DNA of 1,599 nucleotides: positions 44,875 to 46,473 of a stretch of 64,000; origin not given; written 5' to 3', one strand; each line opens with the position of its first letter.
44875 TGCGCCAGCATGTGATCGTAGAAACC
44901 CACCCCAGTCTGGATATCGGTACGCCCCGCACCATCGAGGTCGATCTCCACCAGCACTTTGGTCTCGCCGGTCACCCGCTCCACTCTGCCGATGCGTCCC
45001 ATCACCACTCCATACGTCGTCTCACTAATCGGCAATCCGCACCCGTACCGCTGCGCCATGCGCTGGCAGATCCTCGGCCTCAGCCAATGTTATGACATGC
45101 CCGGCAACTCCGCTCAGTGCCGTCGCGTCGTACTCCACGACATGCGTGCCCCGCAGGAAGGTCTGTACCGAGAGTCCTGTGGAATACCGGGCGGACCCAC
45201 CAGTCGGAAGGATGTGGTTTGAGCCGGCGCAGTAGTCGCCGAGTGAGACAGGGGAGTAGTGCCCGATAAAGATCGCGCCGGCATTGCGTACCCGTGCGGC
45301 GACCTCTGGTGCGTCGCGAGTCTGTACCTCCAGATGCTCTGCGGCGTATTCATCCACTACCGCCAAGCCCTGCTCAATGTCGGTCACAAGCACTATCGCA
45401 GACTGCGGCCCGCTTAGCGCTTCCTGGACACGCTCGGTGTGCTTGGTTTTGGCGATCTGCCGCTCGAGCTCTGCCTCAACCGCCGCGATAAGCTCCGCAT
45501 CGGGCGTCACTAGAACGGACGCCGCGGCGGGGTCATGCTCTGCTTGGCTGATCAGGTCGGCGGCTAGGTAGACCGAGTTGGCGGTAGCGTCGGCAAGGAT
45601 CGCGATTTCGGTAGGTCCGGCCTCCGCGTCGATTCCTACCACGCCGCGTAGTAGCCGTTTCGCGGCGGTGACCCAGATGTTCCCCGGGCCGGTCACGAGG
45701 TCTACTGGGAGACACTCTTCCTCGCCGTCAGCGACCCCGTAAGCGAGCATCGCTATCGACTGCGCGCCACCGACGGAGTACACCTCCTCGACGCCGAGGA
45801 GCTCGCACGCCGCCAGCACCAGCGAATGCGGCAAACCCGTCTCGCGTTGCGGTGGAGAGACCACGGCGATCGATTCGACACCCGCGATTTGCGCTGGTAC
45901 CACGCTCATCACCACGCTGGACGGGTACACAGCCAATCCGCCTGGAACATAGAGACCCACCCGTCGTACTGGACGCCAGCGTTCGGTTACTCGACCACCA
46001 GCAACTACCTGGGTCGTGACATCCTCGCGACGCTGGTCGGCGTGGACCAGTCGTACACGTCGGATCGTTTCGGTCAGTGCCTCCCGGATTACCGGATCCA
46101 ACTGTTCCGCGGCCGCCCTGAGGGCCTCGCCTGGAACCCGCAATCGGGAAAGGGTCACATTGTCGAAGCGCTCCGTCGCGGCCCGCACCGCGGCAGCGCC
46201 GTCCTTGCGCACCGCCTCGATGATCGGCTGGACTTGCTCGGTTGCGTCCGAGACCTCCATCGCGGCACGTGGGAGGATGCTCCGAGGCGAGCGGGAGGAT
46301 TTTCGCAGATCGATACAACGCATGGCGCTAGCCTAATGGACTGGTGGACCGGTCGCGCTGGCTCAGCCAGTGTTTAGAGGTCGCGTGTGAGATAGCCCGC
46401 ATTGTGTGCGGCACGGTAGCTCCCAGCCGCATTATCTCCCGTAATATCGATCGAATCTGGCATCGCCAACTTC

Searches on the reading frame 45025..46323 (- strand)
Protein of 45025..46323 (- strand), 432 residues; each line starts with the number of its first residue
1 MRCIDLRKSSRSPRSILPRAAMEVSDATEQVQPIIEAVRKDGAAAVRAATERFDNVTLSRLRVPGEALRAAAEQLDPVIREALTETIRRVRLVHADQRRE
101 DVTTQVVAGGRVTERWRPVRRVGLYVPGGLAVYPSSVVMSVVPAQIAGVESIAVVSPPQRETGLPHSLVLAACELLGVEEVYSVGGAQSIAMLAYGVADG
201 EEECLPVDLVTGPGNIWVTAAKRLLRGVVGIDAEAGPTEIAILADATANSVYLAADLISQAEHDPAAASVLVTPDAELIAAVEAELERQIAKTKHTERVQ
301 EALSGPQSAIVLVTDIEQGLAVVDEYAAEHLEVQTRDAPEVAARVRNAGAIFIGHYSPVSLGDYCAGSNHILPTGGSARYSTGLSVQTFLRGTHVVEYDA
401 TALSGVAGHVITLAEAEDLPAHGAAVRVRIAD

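Call 71: search_protein_families(library=pfam, proteins=[window:45025-46323:-], max_evalue=0.00001)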
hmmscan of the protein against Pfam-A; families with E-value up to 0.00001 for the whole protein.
window:45025-46323:- (432 aa): 1 family
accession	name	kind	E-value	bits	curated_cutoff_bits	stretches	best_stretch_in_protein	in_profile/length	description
PF00815.25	Histidinol_dh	-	1.3e-151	505.7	27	1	19-430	3-411/411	Histidinol dehydrogenase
